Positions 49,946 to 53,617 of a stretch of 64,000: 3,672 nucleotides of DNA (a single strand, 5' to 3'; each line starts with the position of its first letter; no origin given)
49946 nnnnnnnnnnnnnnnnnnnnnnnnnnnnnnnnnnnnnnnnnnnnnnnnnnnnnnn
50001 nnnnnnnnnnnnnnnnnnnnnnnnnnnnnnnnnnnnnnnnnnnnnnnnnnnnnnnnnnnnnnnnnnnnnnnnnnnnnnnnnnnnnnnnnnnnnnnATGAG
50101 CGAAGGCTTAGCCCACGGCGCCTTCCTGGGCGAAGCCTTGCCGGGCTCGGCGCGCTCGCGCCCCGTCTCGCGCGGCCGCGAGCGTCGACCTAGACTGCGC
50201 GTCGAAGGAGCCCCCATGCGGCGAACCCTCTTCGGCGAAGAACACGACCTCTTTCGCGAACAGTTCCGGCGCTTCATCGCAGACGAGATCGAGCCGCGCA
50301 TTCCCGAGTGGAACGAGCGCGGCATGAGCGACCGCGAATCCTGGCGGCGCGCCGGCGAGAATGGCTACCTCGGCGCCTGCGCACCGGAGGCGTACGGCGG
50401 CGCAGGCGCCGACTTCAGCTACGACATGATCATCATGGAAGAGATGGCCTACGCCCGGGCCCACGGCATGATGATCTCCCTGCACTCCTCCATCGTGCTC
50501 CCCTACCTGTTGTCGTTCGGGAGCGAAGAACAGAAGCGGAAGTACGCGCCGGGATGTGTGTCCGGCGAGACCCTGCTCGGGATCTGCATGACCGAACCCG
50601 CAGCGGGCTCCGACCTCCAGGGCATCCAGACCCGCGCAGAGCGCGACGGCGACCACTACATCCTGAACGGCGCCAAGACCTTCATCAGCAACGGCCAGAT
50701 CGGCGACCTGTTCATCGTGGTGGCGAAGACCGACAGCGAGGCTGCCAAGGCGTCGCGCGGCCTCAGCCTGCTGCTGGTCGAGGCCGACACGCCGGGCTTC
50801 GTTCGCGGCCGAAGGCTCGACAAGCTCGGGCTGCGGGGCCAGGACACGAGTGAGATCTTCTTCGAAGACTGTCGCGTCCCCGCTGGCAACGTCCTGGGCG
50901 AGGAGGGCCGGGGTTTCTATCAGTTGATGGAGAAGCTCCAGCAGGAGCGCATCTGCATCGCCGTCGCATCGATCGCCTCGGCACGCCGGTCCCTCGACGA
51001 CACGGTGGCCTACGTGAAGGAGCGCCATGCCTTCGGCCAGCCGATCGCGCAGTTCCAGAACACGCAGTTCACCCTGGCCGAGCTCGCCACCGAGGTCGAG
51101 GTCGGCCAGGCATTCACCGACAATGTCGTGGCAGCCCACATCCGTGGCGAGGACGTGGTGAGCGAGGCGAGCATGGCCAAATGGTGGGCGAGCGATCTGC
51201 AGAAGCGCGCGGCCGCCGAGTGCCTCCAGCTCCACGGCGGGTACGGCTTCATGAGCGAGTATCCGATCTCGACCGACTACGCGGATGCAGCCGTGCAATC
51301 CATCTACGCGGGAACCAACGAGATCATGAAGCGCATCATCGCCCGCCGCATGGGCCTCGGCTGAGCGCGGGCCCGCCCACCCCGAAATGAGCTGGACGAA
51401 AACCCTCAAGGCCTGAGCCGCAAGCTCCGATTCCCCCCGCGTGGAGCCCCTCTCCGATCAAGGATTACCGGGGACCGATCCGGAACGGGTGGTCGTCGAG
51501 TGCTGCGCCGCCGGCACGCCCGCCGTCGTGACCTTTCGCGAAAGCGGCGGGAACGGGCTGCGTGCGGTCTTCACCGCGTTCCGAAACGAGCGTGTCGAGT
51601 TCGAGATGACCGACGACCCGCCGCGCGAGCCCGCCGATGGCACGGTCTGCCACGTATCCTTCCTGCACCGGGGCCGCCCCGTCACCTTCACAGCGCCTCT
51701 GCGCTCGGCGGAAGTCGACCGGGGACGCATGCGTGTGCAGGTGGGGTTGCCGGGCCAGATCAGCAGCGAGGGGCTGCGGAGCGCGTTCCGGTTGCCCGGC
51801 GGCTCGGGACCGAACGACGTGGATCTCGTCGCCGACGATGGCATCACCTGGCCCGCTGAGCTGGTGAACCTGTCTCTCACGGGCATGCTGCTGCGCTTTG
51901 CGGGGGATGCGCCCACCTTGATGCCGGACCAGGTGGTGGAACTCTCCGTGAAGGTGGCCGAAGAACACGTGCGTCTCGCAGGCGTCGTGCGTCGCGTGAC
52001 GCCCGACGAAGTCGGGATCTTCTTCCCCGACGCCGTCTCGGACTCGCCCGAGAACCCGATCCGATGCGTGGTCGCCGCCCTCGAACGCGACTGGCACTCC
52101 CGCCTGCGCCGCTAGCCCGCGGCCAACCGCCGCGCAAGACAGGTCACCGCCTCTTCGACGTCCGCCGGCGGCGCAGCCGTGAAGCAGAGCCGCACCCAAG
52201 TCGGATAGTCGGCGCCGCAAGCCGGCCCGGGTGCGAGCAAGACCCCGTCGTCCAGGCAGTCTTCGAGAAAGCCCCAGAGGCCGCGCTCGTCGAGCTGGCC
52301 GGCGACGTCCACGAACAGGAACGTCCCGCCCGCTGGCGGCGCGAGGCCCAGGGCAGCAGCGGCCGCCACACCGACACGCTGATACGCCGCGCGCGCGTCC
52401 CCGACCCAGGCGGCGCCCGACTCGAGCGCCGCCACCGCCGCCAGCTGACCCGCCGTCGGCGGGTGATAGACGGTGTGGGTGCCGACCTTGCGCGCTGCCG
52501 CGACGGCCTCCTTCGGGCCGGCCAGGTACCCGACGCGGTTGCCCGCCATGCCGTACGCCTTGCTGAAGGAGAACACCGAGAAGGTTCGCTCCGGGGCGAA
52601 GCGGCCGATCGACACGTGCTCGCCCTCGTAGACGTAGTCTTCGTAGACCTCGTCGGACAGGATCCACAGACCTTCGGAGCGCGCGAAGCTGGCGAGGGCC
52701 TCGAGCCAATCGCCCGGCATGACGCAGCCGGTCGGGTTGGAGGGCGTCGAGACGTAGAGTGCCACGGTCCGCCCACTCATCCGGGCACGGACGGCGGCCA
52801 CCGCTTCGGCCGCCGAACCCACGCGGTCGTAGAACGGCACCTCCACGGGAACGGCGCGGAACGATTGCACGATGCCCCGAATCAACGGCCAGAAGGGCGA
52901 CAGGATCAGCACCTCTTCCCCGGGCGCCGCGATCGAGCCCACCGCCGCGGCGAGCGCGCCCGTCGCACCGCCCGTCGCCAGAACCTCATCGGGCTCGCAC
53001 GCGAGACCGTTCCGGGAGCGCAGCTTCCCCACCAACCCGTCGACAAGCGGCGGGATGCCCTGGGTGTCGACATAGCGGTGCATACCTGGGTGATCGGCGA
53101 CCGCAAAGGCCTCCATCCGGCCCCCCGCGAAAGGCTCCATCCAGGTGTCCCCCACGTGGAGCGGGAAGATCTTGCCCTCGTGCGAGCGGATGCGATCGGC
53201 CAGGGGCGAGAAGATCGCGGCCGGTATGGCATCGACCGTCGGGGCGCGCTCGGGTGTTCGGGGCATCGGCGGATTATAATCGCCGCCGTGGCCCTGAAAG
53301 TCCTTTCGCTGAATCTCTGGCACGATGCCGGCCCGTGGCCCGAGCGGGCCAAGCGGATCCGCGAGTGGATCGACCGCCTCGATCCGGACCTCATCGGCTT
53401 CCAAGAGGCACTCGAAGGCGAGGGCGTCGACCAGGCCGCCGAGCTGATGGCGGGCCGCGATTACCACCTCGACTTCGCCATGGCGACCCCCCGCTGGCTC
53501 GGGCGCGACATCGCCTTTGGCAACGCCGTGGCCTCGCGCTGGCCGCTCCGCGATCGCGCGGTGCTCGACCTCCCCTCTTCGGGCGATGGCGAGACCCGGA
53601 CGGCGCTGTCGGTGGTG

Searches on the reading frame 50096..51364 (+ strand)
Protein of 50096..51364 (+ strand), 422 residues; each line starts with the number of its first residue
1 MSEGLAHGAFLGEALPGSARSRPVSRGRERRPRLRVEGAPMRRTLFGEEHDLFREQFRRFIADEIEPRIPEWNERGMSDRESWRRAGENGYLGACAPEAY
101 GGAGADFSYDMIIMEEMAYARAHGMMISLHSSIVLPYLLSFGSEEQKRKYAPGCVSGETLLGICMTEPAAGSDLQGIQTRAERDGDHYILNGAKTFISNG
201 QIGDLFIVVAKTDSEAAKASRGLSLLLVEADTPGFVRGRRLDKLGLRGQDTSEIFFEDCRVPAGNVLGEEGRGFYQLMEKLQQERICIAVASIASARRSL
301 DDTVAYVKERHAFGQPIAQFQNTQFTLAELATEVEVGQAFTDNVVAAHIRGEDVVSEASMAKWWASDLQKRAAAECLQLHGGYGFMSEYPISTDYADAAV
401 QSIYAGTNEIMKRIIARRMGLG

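Call 13: search_protein_families(library=pfam, proteins=[window:50096-51364:+], max_evalue=0.001)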
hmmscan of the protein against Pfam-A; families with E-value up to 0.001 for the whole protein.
window:50096-51364:+ (422 aa): 5 families
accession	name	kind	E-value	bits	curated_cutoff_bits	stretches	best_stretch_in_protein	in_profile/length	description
PF00441.29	Acyl-CoA_dh_1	-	5.6e-44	150.4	22.4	1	271-419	1-149/150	Acyl-CoA dehydrogenase, C-terminal domain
PF02771.21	Acyl-CoA_dh_N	-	7.7e-34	116.9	22.9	1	48-158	2-113/113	Acyl-CoA dehydrogenase, N-terminal domain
PF02770.24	Acyl-CoA_dh_M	-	2.3e-27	95.4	33.3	1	163-259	2-97/97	Acyl-CoA dehydrogenase, middle domain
PF08028.16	Acyl-CoA_dh_2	-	1.8e-13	51.4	22.7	1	286-408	1-133/134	Acyl-CoA dehydrogenase, C-terminal domain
PF22924.1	ACOX_C_alpha1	-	3.4e-05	24.2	27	1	306-417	51-166/169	Acyl-CoA oxidase, C-alpha1 domain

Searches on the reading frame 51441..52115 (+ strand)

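Call 13: search_protein_families(library=pfam, proteins=[window:51441-52115:+], max_evalue=0.001)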
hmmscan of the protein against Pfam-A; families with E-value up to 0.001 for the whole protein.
window:51441-52115:+ (224 aa): 1 family
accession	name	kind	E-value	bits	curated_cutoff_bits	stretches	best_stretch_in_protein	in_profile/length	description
PF07238.19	PilZ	-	2.1e-09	38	22.5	1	130-208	16-97/102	PilZ domain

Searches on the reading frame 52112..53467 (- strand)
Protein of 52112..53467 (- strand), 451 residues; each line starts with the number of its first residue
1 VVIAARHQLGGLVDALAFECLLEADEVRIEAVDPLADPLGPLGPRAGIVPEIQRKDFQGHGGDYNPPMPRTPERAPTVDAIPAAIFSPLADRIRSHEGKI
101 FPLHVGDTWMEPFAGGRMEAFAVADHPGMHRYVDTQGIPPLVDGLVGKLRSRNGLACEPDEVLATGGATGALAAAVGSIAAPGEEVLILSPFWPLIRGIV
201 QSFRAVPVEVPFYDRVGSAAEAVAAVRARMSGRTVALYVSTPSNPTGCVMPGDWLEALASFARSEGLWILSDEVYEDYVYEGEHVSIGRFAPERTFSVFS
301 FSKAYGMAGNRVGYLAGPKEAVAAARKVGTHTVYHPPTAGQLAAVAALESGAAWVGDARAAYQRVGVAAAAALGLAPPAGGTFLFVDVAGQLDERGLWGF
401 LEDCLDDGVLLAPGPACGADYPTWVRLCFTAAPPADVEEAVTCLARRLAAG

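Call 13: search_protein_families(library=pfam, proteins=[window:52112-53467:-], max_evalue=0.001)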
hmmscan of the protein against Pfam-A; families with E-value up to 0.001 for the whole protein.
window:52112-53467:- (451 aa): 1 family
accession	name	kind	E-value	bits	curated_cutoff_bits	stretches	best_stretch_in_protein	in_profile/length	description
PF00155.27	Aminotran_1_2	-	8.4e-44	150.7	19.7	1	123-442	29-359/361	Aminotransferase class I and II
